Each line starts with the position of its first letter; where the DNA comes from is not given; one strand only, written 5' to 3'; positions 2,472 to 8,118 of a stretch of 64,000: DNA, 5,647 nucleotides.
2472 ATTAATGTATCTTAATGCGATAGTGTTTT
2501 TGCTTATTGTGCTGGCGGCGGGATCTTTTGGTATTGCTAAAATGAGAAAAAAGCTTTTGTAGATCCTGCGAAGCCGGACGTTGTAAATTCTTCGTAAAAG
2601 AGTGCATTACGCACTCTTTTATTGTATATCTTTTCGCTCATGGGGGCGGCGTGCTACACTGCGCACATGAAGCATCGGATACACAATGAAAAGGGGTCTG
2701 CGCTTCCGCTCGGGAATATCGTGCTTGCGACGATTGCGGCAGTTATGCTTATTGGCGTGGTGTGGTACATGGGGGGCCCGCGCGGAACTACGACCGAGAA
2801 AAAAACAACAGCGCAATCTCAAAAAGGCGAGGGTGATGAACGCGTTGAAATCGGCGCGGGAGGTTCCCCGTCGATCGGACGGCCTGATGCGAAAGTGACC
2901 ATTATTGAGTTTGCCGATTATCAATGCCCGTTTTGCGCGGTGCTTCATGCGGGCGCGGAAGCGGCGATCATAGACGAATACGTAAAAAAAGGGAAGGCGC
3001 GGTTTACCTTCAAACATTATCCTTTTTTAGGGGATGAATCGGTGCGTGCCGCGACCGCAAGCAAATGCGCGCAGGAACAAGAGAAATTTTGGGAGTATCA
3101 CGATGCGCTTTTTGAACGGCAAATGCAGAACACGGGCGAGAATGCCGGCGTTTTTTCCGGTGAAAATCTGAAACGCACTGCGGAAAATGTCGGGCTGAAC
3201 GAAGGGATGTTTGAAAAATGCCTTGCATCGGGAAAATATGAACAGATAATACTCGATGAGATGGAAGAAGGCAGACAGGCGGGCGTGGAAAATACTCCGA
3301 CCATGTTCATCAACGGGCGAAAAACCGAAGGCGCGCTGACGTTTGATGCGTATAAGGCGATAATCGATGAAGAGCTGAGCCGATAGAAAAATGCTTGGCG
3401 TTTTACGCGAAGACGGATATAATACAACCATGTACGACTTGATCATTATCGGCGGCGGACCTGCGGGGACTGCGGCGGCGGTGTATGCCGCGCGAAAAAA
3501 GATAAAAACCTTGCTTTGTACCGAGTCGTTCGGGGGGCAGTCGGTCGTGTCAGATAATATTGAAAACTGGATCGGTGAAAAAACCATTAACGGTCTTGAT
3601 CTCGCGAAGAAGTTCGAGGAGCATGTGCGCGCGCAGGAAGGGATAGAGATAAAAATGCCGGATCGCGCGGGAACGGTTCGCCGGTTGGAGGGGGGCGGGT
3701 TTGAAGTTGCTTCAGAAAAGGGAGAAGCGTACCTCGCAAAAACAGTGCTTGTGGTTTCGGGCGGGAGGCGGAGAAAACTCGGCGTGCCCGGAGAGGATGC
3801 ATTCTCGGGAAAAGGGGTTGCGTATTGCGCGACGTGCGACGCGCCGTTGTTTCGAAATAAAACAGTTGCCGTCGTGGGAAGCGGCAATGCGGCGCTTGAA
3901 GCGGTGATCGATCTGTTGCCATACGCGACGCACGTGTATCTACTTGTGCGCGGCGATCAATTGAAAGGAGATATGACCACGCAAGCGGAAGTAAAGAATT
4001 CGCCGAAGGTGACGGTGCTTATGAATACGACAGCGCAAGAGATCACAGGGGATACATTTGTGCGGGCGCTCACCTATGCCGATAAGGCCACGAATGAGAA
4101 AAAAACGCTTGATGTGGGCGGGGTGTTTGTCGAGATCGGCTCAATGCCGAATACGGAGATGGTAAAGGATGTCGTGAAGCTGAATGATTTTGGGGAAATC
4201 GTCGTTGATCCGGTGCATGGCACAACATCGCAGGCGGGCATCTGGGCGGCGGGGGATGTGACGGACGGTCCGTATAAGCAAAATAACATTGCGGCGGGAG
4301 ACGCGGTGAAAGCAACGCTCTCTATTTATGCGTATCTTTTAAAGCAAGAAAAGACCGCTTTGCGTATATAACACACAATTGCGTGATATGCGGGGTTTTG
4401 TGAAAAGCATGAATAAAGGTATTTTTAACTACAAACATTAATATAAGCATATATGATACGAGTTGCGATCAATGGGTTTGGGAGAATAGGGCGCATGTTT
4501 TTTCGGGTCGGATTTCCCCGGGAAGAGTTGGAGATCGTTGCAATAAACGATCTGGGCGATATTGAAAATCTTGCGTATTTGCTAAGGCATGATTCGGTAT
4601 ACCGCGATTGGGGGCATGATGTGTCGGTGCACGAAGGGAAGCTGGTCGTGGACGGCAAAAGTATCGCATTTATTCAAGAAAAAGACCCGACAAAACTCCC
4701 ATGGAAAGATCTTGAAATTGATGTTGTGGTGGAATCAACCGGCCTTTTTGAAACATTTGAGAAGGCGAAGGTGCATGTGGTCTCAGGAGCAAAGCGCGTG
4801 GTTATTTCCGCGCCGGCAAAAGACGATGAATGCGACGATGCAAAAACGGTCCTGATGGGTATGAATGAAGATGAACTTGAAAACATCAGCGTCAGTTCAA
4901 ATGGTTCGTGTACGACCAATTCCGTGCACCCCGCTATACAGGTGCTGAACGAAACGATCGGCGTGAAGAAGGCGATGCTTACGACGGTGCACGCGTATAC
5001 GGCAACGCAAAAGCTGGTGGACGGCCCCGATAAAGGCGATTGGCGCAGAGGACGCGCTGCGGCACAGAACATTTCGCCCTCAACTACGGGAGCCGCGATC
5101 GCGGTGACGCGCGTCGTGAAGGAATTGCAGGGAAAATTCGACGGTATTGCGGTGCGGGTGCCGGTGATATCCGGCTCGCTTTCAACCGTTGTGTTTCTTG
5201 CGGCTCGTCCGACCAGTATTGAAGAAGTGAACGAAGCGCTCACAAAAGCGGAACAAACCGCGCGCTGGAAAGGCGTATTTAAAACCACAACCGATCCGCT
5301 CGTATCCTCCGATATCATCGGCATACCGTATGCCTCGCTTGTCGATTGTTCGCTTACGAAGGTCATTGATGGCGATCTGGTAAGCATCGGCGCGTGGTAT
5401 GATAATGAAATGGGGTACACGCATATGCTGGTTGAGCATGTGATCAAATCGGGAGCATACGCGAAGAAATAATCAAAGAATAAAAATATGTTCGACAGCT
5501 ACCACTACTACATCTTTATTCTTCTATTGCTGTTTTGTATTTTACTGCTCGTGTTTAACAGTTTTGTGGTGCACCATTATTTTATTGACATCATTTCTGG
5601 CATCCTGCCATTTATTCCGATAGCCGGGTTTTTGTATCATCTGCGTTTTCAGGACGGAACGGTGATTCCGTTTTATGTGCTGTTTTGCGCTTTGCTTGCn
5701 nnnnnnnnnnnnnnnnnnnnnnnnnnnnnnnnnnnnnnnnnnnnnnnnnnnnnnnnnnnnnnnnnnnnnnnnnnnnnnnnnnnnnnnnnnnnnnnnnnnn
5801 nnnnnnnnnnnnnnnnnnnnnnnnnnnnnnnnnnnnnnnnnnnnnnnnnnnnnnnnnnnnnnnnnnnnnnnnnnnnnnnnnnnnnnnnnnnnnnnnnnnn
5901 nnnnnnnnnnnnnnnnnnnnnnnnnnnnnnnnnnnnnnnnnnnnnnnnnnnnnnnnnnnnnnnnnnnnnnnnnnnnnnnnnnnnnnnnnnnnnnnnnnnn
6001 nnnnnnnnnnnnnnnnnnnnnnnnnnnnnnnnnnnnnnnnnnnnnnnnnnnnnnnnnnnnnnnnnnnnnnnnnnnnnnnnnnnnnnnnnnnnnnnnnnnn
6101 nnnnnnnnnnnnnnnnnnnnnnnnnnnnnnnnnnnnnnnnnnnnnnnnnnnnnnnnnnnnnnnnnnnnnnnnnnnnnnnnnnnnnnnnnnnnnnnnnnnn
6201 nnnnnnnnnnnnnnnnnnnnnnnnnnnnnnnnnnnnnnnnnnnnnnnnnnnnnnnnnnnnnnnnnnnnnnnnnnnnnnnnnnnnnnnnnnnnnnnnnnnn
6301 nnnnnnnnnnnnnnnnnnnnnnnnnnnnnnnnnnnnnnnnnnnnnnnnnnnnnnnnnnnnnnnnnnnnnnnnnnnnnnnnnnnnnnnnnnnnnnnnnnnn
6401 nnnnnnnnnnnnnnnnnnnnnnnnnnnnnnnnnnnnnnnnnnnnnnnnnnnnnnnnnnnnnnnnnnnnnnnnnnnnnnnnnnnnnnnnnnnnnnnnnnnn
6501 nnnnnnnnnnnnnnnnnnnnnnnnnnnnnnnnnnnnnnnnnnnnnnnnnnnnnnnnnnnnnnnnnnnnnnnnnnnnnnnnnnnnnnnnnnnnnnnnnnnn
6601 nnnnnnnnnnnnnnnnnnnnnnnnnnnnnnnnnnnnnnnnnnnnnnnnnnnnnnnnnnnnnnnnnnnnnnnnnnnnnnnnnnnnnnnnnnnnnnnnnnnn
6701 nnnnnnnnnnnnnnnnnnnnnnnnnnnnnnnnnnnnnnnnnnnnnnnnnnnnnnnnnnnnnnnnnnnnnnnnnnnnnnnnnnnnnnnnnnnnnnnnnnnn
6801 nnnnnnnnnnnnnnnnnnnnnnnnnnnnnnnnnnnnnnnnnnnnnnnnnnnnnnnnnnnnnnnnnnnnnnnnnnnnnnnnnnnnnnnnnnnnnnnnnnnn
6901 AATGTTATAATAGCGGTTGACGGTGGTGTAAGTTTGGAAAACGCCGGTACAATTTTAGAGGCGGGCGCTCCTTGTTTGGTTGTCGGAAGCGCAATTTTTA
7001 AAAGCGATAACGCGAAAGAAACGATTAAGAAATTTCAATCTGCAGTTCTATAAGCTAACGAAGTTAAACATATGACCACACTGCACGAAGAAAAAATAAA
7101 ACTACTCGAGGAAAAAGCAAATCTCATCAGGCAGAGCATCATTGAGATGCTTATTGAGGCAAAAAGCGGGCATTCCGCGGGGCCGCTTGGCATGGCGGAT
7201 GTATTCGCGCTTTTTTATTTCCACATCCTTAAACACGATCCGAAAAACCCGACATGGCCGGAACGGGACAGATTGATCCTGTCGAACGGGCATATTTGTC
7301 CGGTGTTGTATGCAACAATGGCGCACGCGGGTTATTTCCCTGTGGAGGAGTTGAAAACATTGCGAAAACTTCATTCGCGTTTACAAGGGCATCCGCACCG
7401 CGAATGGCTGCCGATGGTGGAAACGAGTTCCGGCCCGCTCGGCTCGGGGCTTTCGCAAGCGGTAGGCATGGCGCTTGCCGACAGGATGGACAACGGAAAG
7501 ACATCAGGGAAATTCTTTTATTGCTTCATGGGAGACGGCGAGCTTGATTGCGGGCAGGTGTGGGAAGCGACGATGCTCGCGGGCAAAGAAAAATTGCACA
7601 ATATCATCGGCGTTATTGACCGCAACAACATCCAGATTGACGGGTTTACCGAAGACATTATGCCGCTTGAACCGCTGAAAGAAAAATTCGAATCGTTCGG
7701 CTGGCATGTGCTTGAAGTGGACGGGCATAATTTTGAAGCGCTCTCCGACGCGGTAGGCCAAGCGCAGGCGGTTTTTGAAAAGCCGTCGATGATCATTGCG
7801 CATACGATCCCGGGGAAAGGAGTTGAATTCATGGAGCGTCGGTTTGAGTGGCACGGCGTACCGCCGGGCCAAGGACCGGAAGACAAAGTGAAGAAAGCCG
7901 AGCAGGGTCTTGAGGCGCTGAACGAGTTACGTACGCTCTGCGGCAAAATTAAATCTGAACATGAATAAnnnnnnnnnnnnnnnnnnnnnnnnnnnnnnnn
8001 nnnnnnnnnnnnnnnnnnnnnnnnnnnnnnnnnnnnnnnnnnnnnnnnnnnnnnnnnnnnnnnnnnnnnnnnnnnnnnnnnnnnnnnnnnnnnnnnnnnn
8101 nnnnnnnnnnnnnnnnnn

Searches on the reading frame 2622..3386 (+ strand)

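Call 59: search_protein_families(library=pfam, proteins=[window:2622-3386:+], max_evalue=0.000001)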
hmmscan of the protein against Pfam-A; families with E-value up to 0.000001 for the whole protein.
window:2622-3386:+ (254 aa): 3 families
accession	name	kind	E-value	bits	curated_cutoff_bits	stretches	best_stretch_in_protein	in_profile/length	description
PF13462.12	Thioredoxin_4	-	1.9e-41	142.4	23.2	1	81-250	4-165/165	Thioredoxin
PF01323.26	DSBA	-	6.5e-17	62.4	25.6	1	93-246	1-188/191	DSBA-like thioredoxin domain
PF13098.12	Thioredoxin_2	-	4.5e-07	30.6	27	1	90-247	5-103/104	Thioredoxin-like domain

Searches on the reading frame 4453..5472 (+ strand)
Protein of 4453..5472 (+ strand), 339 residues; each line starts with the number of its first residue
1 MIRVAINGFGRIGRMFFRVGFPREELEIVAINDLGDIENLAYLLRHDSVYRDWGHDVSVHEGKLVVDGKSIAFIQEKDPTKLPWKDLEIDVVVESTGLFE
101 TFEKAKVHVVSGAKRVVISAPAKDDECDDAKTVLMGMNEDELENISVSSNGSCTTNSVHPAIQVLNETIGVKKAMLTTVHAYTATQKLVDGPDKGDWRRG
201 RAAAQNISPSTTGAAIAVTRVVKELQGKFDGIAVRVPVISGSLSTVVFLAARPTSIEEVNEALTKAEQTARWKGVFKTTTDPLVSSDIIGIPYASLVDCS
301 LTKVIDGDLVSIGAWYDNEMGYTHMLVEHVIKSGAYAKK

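Call 3: search_protein_families(library=pfam, proteins=[window:4453-5472:+], max_evalue=1)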
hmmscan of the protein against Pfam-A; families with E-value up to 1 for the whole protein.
window:4453-5472:+ (339 aa): 4 families
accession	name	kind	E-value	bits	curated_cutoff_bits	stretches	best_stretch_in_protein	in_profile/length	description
PF02800.25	Gp_dh_C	-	2.9e-52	176.9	24.4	1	160-316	3-158/158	Glyceraldehyde 3-phosphate dehydrogenase, C-terminal domain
PF00044.30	Gp_dh_N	-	1.9e-37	128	31.7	1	2-101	1-100/101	Glyceraldehyde 3-phosphate dehydrogenase, NAD binding domain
PF02774.23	Semialdhyde_dhC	-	0.003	18.2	26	1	227-268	92-134/184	Semialdehyde dehydrogenase, dimerisation domain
PF07683.19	CobW_C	-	0.22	11.8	22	0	244-282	2-43/94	Cobalamin synthesis protein cobW C-terminal domain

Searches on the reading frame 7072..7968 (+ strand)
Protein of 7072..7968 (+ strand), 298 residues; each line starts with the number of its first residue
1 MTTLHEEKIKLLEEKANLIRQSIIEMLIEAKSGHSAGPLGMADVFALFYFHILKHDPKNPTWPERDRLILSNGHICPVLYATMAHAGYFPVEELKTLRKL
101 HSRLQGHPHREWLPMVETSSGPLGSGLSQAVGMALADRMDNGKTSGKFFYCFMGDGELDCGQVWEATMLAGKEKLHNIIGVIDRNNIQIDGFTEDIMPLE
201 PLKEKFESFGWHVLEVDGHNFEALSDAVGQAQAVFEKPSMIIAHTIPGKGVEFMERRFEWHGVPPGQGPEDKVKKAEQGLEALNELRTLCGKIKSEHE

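Call 3: search_protein_families(library=pfam, proteins=[window:7072-7968:+], max_evalue=1)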
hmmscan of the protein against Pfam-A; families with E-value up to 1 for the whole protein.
window:7072-7968:+ (298 aa): 5 families
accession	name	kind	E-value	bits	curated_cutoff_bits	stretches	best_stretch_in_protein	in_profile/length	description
PF00456.26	Transketolase_N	-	1.4e-64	218.7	22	1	15-274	5-272/334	Transketolase, thiamine diphosphate binding domain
PF13292.11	DXP_synthase_N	-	1.2e-10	41.6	21.2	1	6-189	12-175/274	1-deoxy-D-xylulose-5-phosphate synthase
PF00676.26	E1_dh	-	1.9e-06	27.5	22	1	116-233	96-209/300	Dehydrogenase E1 component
PF09364.15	XFP_N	-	0.0025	17.2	23.7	1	120-227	139-243/364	XFP N-terminal domain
PF02775.26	TPP_enzyme_C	-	0.0048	17.1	21.9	1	108-187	17-84/151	Thiamine pyrophosphate enzyme, C-terminal TPP binding domain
